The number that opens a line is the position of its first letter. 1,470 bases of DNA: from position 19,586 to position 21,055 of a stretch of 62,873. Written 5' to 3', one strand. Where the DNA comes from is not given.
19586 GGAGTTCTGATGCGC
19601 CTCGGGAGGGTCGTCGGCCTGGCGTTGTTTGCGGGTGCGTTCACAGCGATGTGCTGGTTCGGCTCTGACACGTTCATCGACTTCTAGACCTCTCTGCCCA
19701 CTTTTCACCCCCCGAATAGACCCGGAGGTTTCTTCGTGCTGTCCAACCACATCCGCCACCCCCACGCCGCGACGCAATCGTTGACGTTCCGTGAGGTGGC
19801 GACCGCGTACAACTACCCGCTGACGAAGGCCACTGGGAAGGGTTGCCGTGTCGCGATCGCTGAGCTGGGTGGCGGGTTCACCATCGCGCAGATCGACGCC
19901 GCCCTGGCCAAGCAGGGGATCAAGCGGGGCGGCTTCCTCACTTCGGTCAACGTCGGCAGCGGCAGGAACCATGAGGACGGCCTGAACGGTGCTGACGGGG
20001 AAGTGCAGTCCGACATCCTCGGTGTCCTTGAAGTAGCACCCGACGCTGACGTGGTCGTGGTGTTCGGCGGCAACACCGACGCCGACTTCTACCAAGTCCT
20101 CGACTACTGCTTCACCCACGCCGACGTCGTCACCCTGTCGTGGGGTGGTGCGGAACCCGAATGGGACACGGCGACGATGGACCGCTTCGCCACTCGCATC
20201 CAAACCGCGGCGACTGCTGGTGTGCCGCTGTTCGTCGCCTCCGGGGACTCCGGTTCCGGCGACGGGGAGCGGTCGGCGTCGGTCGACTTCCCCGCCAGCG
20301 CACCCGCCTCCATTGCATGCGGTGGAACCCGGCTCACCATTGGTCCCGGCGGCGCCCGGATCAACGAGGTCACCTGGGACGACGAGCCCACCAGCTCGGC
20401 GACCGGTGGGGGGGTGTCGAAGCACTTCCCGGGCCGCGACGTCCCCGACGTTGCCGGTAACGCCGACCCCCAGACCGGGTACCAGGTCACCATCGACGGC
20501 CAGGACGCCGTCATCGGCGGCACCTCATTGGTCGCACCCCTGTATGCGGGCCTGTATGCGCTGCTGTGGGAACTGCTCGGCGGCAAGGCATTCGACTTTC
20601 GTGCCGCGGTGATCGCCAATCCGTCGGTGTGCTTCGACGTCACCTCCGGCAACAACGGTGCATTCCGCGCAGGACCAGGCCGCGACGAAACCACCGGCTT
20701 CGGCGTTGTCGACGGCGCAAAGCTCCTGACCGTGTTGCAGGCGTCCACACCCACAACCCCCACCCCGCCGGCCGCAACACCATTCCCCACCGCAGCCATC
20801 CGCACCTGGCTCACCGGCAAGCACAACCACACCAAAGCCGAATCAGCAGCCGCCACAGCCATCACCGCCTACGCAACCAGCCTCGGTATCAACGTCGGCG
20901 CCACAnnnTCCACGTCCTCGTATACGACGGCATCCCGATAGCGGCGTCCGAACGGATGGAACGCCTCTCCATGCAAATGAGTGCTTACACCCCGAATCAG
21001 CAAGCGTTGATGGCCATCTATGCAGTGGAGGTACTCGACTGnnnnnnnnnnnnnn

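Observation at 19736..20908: Prodomain-less sedolisin (S53) peptidase heading the lysis cassette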

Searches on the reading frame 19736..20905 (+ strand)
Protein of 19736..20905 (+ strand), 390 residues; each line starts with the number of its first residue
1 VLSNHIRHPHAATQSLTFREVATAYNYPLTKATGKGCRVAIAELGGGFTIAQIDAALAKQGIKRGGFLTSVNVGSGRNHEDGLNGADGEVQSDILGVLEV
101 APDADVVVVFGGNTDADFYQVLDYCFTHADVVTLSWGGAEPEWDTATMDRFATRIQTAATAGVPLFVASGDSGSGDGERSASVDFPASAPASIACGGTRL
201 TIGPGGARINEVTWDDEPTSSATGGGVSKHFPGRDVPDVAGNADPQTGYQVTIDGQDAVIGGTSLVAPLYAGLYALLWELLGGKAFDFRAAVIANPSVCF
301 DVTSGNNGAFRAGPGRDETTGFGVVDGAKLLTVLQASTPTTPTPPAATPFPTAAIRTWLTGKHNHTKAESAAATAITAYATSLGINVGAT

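Call 3: search_protein_families(library=pfam, proteins=[window:19736-20905:+], max_evalue=0.01)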
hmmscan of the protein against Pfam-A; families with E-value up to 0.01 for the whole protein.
window:19736-20905:+ (390 aa): 1 family
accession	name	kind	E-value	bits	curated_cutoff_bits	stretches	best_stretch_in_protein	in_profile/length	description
PF00082.27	Peptidase_S8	-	9.9e-10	38.6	21.8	1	94-281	73-257/288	Subtilase family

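Call 4: search_protein_families(library=phrogs, proteins=[window:19736-20905:+], max_evalue=0.001)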
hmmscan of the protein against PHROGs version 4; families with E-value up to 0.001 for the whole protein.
window:19736-20905:+ (390 aa): 1 family
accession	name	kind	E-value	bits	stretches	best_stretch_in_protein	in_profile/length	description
phrog_3677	-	other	1.7e-06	27.1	1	96-333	652-854/1125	protease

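Call 5: search_solved_structures(query=window:19736-20905:+, max_evalue=0.01, show_alignments=3)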
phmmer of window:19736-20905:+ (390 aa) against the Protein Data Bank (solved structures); distinct sequences matched with E-value up to 0.01: 15.
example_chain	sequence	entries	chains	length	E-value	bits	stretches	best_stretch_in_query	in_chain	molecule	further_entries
1gt9_1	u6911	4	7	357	3.6e-56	194.2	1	14-334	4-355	KUMAMOLYSIN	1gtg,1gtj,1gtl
1t1e_A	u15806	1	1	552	5.9e-56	193.5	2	8-234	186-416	kumamolisin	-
1sio_A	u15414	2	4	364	7.6e-56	193.2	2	14-233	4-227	kumamolisin-As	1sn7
1t1g_A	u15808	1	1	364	1.1e-55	192.6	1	14-337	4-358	kumamolisin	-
1zvj_A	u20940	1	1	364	3.2e-55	191.1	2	14-233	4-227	kumamolisin-As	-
1siu_A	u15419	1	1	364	3.3e-55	191.1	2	14-232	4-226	kumamolisin-As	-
1t1i_A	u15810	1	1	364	1.4e-54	189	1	14-337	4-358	kumamolisin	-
1zvk_A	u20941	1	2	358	4e-54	187.5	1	14-334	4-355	kumamolisin-As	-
4ne7_A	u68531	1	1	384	1.1e-51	179.4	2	14-233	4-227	Kumamolisin-As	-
1ga1_A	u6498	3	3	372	4.6e-17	65.5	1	126-335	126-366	SERINE-CARBOXYL PROTEINASE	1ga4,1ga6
1nlu_A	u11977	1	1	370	4.7e-17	65.5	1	126-335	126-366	SEDOLISIN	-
6m9c_A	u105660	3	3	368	4.7e-17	65.5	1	126-335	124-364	SEDOLISIN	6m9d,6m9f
6m8w_A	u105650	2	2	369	4.7e-17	65.5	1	126-335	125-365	SEDOLISIN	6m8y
3ee6_A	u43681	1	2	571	7.8e-07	31.8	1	131-200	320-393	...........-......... 1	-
3edy_A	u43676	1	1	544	8.7e-07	31.7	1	131-200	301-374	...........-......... 1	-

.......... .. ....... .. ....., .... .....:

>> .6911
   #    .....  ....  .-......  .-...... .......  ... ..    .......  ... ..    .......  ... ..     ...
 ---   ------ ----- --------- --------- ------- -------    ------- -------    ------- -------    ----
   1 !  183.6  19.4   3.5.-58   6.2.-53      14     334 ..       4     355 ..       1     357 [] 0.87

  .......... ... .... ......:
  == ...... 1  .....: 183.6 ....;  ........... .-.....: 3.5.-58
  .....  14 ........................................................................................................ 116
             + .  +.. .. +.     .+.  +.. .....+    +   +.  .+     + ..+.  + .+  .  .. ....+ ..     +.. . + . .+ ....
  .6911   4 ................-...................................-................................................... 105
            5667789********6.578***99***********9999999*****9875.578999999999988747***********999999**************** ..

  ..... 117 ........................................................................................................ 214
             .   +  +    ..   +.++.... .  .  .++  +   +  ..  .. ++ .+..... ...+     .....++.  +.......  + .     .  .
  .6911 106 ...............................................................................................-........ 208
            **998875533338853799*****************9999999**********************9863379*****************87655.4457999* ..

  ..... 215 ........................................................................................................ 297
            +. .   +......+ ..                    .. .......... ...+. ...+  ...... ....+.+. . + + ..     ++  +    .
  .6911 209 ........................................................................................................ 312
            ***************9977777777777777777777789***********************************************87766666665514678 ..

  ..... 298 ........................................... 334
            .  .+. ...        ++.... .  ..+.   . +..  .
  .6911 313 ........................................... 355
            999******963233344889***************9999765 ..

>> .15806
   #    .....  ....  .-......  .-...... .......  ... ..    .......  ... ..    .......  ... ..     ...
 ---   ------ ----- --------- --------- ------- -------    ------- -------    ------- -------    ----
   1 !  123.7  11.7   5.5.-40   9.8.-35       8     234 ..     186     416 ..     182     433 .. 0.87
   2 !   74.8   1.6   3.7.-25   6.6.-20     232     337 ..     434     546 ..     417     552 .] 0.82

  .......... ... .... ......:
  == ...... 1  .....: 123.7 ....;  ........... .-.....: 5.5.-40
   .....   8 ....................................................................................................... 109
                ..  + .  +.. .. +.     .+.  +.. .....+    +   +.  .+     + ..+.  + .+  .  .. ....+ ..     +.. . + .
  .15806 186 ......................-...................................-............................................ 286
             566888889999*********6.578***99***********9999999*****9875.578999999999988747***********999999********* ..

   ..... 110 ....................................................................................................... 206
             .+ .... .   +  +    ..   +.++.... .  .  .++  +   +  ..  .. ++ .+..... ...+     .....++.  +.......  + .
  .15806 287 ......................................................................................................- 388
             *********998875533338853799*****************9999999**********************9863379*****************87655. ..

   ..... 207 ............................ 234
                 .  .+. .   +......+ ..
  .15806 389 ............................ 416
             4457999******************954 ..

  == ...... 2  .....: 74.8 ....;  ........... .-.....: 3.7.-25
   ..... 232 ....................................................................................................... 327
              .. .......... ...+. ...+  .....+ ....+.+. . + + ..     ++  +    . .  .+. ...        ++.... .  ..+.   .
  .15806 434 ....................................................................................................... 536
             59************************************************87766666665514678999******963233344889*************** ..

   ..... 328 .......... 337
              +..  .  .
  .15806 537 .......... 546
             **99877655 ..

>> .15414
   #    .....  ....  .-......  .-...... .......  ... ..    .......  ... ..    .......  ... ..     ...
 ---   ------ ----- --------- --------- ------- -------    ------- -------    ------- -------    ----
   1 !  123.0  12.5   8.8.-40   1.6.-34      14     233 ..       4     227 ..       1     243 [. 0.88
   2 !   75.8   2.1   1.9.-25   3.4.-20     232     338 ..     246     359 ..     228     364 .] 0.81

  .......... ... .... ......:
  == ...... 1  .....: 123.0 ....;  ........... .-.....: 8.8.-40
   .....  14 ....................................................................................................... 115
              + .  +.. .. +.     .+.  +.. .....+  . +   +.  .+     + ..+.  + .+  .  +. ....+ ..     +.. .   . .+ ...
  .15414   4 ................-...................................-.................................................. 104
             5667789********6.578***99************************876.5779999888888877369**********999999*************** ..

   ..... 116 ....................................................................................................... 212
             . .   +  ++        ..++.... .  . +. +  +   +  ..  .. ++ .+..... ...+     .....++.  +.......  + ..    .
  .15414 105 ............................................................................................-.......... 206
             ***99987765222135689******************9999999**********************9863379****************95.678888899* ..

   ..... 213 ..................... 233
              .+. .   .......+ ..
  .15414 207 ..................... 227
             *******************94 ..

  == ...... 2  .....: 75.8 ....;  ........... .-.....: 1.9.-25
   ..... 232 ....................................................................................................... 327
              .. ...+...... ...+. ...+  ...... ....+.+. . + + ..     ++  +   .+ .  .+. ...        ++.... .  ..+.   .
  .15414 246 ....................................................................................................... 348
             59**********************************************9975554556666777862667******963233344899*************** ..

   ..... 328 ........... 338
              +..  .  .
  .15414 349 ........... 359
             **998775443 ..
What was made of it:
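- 19775..20746 (+): Catalytic domain (residues 14-337). Catalytic set: E43 (19862-19864), E89 (20000-20002), D93 (20012-20014), W136 (20141-20143), D171 (20246-20248), S264 (20525-20527). Ca2+-site equivalents: D301, G313, G315, D317. Residue-by-residue alignment to kumamolisin E32/E78/D82/W129/D164/S278 and D316/G334/G336/D338 (call 5).
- On MEROPS S53 (sedolisin) peptidase unit: phmmer E=3.6e-56 to kumamolisin and 4.6e-17 to sedolisin (call 5). D301, V302, G313, G315 and D317 align to these positions (call 5).
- On Phage endolysin / mycobacteriophage Lysin A: The only family matches are S8/S53 (calls 3, 5) and phrog_3677 'protease' (call 4).
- Checked: The similarity is far beyond chance: phmmer against PDB sequences gives kumamolisin 1gt9 at E=3.6e-56, aligning query residues 14-334 to mature-enzyme residues 4-355 (call 5). 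Against pro-kumamolisin (1t1e, 552 aa) query residue 8 aligns to residue 186, so the roughly 185-aa prodomain is absent (call 5).
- Characterised sedolisins (kumamolisin, TPP1) are made as pro-enzymes whose prodomain assists folding (established knowledge; pro-kumamolisin structure 1t1e, call 5).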

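Call 7: search_dna_similar(query=window:19736-20905:+, collection=phages, mode=protein, max_rows=60, rows=spread)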
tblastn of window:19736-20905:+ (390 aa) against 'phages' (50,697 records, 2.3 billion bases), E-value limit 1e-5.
No match.
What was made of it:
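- Tried and rejected: (4) tblastn of the protein against 50,697 phage records gave no match (call 7).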

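Call 11: find_homologous_proteins(query=window:19736-20905:+, max_evalue=0.00001)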
Query window:19736-20905:+ (390 aa): 5188 proteins with E <= 0.00001 among 8000 candidates; the best 120 are listed.
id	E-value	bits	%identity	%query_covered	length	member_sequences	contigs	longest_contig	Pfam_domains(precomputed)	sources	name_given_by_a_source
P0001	6.9e-256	867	100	100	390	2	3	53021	PF00082.28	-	-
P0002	7.7e-172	590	69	99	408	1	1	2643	PF00082.28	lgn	-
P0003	3.6e-138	479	60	99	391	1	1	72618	PF00082.28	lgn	-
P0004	2.3e-129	450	56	99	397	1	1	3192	PF00082.28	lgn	-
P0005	1.2e-128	448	56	99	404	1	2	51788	PF00082.28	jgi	jgi:kumamolisin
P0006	7.4e-124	432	54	99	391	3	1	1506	PF00082.28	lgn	-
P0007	1.2e-122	428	54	99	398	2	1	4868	-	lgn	-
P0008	1.2e-122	428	52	98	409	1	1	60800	PF00082.28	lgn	-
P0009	1.4e-121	424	54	99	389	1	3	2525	PF00082.28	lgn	-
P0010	1.5e-121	424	53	100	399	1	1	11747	PF00082.28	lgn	-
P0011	2.4e-120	420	53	99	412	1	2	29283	-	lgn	-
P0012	3.9e-120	420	53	98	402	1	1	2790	PF00082.28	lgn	-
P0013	8.5e-120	419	54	99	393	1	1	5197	-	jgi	jgi:kumamolisin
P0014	1.7e-119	418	53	98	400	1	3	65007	PF00082.28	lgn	-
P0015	4.3e-119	416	54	100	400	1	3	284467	-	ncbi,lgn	ncbi:S53 family peptidase [Mycobacterium colombiense]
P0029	3.0e-116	407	52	98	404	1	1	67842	PF00082.28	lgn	-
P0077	5.6e-107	376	54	92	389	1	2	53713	PF00082.28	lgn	-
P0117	7.5e-102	360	54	90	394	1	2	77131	PF00082.28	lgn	-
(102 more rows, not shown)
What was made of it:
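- More than 100 clusters at 90% identity share the same ~400-aa architecture (call 11).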

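Call 12: find_related_loci(query=window:19736-20905:+, collection=viral_contigs, flank=8000)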
Query window:19736-20905:+ (390 aa) in viral_contigs; peptide patterns used: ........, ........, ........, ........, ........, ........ (x = any residue, [..] = any of these).
11 stretches matched a pattern, but none encodes a relative of the query by tblastn (E <= 1e-3).
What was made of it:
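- Tried and rejected: (1) An IMG/VR scan with patterns from the single protein found nothing (call 12).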

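Call 13: find_encoding_contigs(protein=P0003, flank=8000, max_places=2)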
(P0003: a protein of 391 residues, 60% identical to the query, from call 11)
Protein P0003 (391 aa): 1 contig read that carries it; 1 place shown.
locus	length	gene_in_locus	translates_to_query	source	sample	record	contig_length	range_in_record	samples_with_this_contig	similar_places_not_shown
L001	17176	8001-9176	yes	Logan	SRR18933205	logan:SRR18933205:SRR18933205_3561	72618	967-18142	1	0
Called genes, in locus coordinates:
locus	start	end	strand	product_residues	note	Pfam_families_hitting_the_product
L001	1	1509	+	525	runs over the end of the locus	PF13403:Hint_2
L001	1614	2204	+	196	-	-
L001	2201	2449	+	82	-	-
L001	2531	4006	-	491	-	-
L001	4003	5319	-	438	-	-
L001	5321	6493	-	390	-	PF01391:Collagen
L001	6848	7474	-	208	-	-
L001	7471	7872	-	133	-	-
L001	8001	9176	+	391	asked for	PF00082:Peptidase_S8 (weak)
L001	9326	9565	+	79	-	-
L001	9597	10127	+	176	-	-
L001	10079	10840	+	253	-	-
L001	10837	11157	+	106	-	-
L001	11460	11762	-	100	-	PF01981:PTH2 (weak)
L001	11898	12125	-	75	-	-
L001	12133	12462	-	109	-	-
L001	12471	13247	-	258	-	-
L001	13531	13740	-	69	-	-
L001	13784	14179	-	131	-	-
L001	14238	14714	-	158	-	-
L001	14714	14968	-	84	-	-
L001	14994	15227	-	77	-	-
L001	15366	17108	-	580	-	PF05731:TROVE, PF25045:vWA_Ro60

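Call 14: find_encoding_contigs(protein=P0005, flank=8000, max_places=2)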
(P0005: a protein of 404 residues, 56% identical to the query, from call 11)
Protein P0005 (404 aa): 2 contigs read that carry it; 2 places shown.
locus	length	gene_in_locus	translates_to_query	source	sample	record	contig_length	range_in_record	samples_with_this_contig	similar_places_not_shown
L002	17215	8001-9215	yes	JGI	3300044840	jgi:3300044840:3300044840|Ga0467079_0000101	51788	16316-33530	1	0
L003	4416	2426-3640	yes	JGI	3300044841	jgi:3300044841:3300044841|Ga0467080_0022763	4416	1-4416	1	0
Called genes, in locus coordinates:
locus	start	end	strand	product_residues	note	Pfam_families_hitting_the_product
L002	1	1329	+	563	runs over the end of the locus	PF23918:DUF7257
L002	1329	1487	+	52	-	-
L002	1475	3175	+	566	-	PF14594:Sipho_Gp37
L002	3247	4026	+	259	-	-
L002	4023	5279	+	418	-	PF23918:DUF7257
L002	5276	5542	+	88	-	-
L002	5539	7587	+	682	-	-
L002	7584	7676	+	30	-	-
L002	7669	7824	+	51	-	-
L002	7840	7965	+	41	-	-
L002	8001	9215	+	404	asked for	PF00082:Peptidase_S8 (weak)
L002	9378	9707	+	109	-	-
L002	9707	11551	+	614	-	-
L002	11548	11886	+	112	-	-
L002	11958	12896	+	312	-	-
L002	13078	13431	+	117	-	-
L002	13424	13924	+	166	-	-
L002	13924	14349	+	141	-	-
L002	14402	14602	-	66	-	-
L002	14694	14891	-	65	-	-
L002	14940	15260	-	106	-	-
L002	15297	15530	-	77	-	-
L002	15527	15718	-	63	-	-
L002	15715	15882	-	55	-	-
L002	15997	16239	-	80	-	-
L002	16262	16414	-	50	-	-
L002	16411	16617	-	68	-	-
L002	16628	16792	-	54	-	-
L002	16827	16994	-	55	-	-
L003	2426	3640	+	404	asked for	PF00082:Peptidase_S8 (weak)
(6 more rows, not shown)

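Call 15: find_encoding_contigs(protein=P0015, flank=10000, max_places=2)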
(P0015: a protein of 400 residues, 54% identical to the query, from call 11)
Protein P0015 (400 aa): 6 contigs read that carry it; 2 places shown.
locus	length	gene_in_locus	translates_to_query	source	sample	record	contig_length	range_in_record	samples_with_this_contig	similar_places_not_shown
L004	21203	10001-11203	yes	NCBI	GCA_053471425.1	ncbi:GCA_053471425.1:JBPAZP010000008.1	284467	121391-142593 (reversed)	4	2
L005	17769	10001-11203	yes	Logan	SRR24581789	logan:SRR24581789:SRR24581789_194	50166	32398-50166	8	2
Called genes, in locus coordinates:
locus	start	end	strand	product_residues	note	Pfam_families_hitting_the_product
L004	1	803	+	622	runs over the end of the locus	PF14594:Sipho_Gp37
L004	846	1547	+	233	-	PF07463:NUMOD4, PF13392:HNH_3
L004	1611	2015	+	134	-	PF10910:Phage_gene29 (weak)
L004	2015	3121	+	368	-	-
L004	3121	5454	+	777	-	-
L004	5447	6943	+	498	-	PF00144:Beta-lactamase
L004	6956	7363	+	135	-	-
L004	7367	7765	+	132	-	-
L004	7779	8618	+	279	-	-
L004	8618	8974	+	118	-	-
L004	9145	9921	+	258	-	PF13472:Lipase_GDSL_2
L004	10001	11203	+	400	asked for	-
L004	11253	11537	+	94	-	-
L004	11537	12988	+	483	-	PF13539:Peptidase_M15_4, PF27131:Rv3766_C (weak)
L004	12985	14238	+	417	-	-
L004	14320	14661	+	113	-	-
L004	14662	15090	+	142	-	-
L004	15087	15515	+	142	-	-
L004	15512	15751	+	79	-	PF24202:DUF7427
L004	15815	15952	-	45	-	-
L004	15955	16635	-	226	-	PF04989:RMNT_CmcI, PF13578:Methyltransf_24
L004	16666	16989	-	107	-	PF05305:DUF732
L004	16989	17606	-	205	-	PF05305:DUF732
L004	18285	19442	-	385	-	PF14659:Phage_int_SAM_3, PF00589:Phage_integrase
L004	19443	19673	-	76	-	PF12728:HTH_17 (faint)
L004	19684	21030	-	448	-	-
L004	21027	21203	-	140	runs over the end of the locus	-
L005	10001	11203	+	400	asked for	-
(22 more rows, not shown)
